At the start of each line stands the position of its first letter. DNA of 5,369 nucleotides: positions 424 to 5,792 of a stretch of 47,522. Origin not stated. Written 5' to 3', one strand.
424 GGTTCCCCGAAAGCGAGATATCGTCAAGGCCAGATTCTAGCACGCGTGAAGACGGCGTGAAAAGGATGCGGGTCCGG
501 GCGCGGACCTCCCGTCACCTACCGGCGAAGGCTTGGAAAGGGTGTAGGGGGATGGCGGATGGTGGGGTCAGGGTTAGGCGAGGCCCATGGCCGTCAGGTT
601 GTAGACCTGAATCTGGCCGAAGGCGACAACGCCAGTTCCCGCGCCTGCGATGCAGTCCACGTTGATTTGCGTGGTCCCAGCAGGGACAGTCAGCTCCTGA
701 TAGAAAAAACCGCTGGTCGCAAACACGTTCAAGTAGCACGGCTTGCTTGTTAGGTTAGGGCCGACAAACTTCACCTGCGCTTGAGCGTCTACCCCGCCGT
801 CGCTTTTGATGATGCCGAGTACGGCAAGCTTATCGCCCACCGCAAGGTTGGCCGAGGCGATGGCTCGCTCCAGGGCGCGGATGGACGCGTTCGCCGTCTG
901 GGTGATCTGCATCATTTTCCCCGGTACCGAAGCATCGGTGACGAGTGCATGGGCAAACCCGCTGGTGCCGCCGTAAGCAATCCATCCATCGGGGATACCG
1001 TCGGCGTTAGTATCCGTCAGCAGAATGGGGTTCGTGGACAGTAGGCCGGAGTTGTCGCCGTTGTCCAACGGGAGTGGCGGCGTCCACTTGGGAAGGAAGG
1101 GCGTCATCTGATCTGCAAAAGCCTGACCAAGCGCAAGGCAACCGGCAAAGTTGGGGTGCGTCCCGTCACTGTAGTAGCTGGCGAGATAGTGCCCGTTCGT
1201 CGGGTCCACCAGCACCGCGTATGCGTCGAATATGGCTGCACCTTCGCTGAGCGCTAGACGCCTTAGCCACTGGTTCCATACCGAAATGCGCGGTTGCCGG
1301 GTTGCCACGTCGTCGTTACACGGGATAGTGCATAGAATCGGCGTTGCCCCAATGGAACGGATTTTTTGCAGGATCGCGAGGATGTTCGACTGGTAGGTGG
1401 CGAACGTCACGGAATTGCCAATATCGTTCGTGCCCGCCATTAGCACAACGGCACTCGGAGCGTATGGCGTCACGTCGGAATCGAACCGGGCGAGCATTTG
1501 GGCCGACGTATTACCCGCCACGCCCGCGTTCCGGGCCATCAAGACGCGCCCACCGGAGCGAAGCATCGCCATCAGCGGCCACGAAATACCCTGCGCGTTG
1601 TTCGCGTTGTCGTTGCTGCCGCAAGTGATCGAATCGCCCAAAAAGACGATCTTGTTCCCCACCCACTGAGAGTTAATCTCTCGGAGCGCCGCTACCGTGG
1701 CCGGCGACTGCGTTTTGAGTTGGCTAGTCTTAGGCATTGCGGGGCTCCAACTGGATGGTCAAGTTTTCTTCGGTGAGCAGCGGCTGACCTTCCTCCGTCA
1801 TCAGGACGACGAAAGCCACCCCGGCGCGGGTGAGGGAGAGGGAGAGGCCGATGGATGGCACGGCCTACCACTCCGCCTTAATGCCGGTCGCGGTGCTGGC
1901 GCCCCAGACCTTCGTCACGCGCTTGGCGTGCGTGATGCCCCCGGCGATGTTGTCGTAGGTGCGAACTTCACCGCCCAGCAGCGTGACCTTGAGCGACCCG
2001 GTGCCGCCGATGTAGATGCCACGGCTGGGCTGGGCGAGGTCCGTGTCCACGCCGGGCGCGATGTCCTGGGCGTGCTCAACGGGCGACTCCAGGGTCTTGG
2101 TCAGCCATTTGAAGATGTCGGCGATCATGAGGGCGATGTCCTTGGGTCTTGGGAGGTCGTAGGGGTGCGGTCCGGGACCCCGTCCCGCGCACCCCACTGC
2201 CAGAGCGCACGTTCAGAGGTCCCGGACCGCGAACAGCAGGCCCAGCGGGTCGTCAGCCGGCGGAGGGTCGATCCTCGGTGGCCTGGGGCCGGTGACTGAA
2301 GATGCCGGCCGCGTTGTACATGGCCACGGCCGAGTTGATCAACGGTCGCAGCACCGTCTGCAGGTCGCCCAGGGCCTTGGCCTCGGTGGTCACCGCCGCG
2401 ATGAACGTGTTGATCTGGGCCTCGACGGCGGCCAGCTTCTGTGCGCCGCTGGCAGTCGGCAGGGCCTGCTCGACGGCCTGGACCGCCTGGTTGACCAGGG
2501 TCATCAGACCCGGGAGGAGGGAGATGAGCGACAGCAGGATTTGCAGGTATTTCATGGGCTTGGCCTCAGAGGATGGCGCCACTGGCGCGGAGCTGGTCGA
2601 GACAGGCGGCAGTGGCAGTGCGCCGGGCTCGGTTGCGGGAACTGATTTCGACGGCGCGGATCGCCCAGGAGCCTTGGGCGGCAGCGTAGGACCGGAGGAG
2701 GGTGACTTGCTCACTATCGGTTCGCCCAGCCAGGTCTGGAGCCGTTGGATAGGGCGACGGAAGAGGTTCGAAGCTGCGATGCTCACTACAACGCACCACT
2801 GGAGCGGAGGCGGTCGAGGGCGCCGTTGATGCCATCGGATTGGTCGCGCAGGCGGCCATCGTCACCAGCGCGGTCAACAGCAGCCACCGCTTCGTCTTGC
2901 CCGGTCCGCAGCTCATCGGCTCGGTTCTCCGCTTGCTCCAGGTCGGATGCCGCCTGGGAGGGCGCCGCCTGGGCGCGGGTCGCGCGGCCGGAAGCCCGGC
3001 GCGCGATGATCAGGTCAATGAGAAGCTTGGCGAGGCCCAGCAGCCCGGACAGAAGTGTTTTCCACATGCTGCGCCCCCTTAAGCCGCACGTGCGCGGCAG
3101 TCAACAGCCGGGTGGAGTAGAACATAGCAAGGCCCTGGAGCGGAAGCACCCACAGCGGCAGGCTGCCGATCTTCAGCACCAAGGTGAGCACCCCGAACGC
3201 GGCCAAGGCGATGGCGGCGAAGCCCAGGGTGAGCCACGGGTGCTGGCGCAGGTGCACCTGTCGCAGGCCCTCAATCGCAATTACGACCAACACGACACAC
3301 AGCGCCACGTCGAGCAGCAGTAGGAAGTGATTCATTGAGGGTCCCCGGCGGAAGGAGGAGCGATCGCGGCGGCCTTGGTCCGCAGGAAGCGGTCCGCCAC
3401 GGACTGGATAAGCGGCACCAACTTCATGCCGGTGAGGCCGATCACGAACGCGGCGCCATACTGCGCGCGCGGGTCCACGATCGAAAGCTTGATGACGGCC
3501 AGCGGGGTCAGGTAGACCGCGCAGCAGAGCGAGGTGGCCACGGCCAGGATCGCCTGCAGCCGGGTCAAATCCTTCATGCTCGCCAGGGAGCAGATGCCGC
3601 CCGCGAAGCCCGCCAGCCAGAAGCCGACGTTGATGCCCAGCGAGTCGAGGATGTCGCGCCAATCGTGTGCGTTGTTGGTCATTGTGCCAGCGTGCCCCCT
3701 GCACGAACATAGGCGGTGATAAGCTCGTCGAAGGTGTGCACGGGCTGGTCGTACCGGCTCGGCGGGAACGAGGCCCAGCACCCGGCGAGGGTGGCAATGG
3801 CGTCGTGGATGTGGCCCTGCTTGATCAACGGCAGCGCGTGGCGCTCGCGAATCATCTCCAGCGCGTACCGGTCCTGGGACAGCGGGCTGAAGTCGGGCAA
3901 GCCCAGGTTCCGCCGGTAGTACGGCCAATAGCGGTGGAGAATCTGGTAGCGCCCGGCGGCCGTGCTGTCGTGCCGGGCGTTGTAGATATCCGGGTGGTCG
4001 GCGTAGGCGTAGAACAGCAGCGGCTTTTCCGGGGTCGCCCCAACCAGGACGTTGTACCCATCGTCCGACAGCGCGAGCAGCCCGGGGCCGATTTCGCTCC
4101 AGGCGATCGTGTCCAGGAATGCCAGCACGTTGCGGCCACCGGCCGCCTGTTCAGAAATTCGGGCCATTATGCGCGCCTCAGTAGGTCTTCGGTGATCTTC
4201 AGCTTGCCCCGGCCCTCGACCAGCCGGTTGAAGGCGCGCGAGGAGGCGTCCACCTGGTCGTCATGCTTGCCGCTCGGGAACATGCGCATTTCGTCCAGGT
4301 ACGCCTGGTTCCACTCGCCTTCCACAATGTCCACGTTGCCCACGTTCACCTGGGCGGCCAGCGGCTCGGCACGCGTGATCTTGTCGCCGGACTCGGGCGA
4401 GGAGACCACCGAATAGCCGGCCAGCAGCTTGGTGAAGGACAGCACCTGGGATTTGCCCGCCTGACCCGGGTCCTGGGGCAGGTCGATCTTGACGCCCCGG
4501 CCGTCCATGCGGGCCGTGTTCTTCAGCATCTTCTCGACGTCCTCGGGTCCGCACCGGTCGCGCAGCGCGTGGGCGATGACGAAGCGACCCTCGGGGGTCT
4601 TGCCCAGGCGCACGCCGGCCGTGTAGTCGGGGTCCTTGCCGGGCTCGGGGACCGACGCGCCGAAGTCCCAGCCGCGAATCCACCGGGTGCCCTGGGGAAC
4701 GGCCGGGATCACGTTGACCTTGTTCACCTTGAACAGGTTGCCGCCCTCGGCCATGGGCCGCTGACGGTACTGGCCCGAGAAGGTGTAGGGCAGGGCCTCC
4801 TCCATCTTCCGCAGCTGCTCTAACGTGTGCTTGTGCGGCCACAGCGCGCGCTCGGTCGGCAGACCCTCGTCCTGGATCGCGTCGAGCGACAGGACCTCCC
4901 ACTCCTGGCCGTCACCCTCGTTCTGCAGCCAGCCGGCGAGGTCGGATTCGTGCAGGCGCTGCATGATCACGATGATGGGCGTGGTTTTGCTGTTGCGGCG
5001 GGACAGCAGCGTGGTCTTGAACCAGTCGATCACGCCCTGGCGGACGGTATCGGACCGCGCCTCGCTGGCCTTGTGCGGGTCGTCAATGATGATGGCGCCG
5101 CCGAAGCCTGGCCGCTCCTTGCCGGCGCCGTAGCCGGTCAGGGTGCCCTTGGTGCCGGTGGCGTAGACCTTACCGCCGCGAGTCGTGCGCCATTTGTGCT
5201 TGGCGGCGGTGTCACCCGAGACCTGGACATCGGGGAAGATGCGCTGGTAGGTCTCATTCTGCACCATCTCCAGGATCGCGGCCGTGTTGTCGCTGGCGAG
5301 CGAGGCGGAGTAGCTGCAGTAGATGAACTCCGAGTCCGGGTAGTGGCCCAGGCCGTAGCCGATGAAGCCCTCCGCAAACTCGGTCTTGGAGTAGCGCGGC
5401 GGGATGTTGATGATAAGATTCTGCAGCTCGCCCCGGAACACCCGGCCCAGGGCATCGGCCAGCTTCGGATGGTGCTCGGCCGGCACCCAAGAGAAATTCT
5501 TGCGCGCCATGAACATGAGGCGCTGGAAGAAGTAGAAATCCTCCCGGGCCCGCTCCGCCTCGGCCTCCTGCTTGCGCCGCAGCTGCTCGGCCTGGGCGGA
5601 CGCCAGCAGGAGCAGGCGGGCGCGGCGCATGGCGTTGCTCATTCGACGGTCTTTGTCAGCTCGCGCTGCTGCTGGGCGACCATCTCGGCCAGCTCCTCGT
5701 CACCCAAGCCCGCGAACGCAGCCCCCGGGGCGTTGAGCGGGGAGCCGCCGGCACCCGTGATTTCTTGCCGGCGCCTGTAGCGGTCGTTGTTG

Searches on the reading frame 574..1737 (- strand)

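Call 61: search_protein_families(library=phrogs, proteins=[window:574-1737:-], max_evalue=0.001)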
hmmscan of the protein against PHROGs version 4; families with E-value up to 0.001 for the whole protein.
window:574-1737:- (387 aa): 13 families
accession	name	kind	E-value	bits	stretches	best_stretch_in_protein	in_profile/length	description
phrog_19622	-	other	1.5e-41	143.4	1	25-227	54-258/524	esterase/lipase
phrog_6102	-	moron, auxiliary metabolic gene and host takeover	3e-41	142.6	1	24-383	27-441/442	lipase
phrog_14008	-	unknown function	1.8e-14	54.6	1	19-199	54-221/234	-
phrog_13362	-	unknown function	1.5e-11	44.2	1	30-135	510-611/820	-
phrog_19495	-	unknown function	2.3e-09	37.5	1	31-127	407-509/629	-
phrog_8460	-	tail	1.3e-08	34.5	1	29-211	291-498/780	tail fiber protein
phrog_8480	-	other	1.8e-08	34.9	1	30-208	234-445/528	lysophospholipase L1-like esterase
phrog_11541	-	unknown function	5.8e-06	25.9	1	17-118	599-711/832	-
phrog_21878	-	tail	1.1e-05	24.7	1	93-144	326-377/810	tail fiber protein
phrog_7918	-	connector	2.1e-05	24.1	1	29-215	547-729/735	neck passage structure protein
phrog_15881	-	tail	6.6e-05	22.9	1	92-211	422-549/554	tail protein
phrog_5240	-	tail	9.8e-05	22.1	0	10-112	439-538/670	tail fiber protein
phrog_14987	-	unknown function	0.00071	19.2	0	57-209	466-620/625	-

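Call 62: search_protein_families(library=pfam, proteins=[window:574-1737:-], max_evalue=0.001)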
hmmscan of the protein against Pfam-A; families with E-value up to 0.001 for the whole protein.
window:574-1737:- (387 aa): 4 families
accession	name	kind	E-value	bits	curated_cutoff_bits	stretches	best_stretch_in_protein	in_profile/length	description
PF13472.12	Lipase_GDSL_2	-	2.7e-27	96.9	32.9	1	32-199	1-175/178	GDSL-like Lipase/Acylhydrolase family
PF00657.28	Lipase_GDSL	-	5.9e-12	46.6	23.6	1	30-204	1-205/208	GDSL-like Lipase/Acylhydrolase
PF25182.1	NonGDSL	-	0.00011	22.1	80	1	44-176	43-176/220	Non-GDSL lipase-like family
PF17182.10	OSK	-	0.00039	20.2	27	1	73-179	52-158/202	OSK domain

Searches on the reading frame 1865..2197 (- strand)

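Call 17: search_protein_families(library=pfam, proteins=[window:1865-2197:-], max_evalue=0.01)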
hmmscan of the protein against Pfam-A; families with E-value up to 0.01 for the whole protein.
window:1865-2197:- (110 aa): 0 families

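Call 61: search_protein_families(library=phrogs, proteins=[window:1865-2197:-], max_evalue=0.001)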
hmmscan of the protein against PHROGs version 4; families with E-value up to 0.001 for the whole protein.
window:1865-2197:- (110 aa): 1 family
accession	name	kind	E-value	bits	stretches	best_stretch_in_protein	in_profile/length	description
phrog_12296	-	tail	3.6e-14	53.4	1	26-106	2-82/86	tail fiber protein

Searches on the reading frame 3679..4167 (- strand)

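Call 17: search_protein_families(library=pfam, proteins=[window:3679-4167:-], max_evalue=0.01)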
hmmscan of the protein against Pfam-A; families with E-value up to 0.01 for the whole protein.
window:3679-4167:- (162 aa): 0 families

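Call 61: search_protein_families(library=phrogs, proteins=[window:3679-4167:-], max_evalue=0.001)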
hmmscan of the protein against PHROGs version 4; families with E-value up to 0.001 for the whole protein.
window:3679-4167:- (162 aa): 5 families
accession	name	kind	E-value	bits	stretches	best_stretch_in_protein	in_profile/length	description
phrog_90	-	lysis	1.9e-44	152.7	1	1-161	643-809/1168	endolysin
phrog_17029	-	unknown function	1.9e-36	126.9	1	12-160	8-164/241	-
phrog_17230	-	tail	1.2e-18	68.1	1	12-154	370-511/580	tail fiber protein/ lysozyme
phrog_7930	-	other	4.7e-06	25.9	1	13-141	104-227/896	lipoprotein precursor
phrog_28672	-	other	1.2e-05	25.1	1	38-136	33-134/397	metallo-endopeptidase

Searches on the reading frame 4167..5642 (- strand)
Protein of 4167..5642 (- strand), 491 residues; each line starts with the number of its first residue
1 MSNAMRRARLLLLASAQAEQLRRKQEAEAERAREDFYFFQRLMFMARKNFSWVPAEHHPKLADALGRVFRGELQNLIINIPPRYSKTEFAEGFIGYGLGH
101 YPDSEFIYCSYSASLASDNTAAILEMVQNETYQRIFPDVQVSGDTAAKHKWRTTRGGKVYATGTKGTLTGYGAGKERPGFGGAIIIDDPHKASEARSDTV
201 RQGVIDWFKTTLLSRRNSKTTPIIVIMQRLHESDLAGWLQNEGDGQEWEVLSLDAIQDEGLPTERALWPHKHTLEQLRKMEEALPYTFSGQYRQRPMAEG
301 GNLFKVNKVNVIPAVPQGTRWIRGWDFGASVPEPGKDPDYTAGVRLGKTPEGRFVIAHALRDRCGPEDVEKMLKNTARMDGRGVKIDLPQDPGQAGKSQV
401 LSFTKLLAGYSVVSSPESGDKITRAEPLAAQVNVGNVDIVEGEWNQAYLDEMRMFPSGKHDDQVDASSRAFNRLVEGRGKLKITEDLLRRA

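Call 13: search_protein_families(library=phrogs, proteins=[window:4167-5642:-], max_evalue=0.00001)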
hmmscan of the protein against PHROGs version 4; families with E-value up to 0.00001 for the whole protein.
window:4167-5642:- (491 aa): 7 families
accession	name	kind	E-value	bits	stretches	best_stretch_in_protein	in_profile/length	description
phrog_38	-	head and packaging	4.7e-98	330.7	1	16-482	255-711/760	terminase large subunit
phrog_4758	-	head and packaging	1.7e-69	234.8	1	23-260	7-240/243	terminase large subunit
phrog_979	-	head and packaging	1.5e-49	170.3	1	290-481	404-606/642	terminase large subunit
phrog_12171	-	head and packaging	1.6e-42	145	1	380-479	1-100/110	terminase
phrog_9453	-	head and packaging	4.9e-24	86.2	1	298-477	7-213/233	terminase large subunit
phrog_5573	-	head and packaging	1.3e-20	74.9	1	244-487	8-247/250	terminase large subunit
phrog_30251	-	head and packaging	7.6e-18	65.1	1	25-307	10-288/799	terminase large subunit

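Call 65: find_related_loci(query=window:4167-5642:-, collection=viral_contigs, flank=10000)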
Query window:4167-5642:- (491 aa) in viral_contigs; peptide patterns used: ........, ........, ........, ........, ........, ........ (x = any residue, [..] = any of these).
14 stretches matched a pattern; 1 encode a relative of the query (tblastn E <= 1e-3); 1 distinct loci.
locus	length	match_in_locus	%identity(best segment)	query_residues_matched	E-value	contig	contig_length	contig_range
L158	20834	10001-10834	27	24-309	4e-24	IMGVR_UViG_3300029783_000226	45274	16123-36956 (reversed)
